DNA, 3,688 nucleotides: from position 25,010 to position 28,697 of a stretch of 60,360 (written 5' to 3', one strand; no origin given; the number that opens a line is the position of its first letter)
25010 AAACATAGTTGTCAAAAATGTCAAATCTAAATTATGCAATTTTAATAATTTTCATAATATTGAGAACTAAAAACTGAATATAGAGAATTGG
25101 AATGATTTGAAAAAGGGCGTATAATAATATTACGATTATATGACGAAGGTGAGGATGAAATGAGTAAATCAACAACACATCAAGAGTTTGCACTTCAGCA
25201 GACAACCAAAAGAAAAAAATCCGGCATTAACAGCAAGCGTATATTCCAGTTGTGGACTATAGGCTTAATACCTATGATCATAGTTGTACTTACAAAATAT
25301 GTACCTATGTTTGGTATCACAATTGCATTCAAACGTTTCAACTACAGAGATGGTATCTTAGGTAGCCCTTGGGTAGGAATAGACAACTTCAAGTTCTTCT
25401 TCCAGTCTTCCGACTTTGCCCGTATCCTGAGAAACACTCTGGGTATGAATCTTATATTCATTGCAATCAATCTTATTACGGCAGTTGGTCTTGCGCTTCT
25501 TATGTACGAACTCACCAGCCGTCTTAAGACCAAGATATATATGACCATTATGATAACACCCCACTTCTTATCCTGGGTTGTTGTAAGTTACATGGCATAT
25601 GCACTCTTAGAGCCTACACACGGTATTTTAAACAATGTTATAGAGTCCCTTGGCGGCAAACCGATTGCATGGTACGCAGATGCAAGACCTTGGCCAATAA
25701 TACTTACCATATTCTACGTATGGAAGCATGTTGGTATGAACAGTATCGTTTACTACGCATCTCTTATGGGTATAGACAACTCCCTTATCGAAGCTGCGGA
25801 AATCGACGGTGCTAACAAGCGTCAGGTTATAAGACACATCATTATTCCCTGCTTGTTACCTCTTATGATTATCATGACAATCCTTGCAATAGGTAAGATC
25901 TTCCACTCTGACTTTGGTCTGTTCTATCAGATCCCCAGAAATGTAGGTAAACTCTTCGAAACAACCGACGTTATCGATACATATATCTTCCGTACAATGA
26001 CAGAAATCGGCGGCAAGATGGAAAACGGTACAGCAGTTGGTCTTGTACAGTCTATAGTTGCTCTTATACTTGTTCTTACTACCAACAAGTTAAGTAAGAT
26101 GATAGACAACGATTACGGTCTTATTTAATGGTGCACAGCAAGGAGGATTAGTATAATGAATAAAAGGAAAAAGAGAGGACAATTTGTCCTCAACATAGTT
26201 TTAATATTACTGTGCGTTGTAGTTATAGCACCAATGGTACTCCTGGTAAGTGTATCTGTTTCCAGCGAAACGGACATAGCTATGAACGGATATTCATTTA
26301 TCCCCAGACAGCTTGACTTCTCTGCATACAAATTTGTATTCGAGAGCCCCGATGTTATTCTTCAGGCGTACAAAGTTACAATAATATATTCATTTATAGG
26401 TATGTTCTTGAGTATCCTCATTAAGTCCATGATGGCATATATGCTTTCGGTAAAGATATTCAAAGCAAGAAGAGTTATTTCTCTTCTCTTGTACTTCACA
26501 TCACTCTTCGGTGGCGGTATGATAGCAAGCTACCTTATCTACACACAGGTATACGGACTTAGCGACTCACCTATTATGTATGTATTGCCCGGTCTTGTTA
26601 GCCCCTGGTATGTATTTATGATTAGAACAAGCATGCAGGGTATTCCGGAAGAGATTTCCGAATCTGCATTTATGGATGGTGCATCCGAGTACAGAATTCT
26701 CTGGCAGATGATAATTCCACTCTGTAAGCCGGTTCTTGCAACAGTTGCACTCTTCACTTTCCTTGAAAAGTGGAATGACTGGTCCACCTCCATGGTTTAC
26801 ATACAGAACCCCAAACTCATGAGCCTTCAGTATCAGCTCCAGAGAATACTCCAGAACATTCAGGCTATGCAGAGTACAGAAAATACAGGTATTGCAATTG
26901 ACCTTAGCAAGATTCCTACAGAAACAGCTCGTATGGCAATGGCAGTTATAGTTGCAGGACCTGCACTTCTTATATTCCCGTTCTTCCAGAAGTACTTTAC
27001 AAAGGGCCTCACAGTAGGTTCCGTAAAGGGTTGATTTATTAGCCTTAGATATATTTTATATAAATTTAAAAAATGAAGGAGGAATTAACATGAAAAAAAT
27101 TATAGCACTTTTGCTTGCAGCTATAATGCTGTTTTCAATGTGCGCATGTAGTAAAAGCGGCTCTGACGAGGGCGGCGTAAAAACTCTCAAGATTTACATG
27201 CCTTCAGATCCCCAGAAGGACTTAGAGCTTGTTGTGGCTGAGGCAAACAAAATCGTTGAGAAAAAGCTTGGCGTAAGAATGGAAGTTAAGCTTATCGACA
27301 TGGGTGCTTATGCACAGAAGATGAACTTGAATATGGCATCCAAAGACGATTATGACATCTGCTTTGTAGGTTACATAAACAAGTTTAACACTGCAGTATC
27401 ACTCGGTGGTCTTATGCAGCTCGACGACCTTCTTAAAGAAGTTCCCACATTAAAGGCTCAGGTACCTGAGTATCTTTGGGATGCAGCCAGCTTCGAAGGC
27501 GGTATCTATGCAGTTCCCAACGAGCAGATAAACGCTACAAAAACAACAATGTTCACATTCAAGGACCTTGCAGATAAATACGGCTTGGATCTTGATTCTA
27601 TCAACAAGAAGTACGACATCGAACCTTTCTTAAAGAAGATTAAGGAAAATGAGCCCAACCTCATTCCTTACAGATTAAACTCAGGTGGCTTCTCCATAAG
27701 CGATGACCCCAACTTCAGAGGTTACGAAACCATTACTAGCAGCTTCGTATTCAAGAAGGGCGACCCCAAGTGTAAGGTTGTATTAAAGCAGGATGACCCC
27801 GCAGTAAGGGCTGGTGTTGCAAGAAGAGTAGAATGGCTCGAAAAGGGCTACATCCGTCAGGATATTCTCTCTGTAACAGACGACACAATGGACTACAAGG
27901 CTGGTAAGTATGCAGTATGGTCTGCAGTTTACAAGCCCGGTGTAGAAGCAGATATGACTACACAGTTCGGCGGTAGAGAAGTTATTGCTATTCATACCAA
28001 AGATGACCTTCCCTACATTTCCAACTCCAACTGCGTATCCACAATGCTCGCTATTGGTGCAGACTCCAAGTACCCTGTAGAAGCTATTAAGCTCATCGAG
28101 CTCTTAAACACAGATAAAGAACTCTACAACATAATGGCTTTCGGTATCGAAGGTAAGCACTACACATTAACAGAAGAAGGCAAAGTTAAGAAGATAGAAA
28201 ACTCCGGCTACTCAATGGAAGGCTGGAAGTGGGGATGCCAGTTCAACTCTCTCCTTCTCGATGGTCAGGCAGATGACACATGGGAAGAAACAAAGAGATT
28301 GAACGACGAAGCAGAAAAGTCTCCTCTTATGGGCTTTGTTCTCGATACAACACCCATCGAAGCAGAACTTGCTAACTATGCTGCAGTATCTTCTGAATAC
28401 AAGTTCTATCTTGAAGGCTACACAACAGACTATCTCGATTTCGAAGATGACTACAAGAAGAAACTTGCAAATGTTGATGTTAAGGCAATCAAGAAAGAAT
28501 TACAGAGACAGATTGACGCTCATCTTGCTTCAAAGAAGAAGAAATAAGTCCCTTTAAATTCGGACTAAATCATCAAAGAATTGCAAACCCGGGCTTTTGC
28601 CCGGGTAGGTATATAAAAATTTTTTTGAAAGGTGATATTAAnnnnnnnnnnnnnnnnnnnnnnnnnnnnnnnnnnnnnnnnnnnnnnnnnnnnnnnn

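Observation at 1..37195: A 37-kb Gram-positive PUL-like island whose enzyme set matches no pathway I recognise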

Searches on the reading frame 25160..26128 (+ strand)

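Call 6: search_protein_families(library=pfam, proteins=[window:25160-26128:+], max_evalue=0.01)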
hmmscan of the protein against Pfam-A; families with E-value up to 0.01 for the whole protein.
window:25160-26128:+ (322 aa): 1 family
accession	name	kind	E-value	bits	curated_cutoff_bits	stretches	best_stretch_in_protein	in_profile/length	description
PF00528.27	BPD_transp_1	-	8.3e-11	42.4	26.4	1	126-249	23-123/184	Binding-protein-dependent transport system inner membrane component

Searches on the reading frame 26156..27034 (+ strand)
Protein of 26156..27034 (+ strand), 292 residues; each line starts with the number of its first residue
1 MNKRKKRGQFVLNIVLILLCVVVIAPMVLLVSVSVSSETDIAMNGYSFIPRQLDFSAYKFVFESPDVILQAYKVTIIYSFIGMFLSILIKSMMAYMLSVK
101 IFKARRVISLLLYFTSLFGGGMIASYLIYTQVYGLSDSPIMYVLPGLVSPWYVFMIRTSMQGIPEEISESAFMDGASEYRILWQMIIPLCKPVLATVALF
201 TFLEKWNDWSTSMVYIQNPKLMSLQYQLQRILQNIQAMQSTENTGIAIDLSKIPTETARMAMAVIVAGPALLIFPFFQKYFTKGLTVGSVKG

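Call 6: search_protein_families(library=pfam, proteins=[window:26156-27034:+], max_evalue=0.01)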
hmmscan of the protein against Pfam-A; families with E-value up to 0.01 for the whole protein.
window:26156-27034:+ (292 aa): 1 family
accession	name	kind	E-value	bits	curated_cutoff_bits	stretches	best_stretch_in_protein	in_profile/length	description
PF00528.27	BPD_transp_1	-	9.9e-11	42.1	26.4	1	102-285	17-182/184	Binding-protein-dependent transport system inner membrane component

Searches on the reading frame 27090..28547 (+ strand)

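Call 6: search_protein_families(library=pfam, proteins=[window:27090-28547:+], max_evalue=0.01)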
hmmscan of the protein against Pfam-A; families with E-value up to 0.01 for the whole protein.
window:27090-28547:+ (485 aa): 2 families
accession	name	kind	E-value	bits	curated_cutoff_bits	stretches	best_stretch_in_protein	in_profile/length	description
PF12010.13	DUF3502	-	1.8e-10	41.5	24.4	1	412-480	1-69/69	Domain of unknown function (DUF3502)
PF01547.30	SBP_bac_1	-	1.1e-07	32.6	26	1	58-343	19-304/307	Bacterial extracellular solute-binding protein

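Call 9: search_protein_families(library=ncbifam, proteins=[window:27090-28547:+], max_evalue=0.01)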
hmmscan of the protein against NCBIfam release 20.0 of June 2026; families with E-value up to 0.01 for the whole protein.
window:27090-28547:+ (485 aa): 1 family
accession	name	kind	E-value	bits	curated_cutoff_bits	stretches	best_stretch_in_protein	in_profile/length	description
TIGR04207.1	halo_sig_pep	domain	0.0087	15.7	24.6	0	3-19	1-17/30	surface glycoprotein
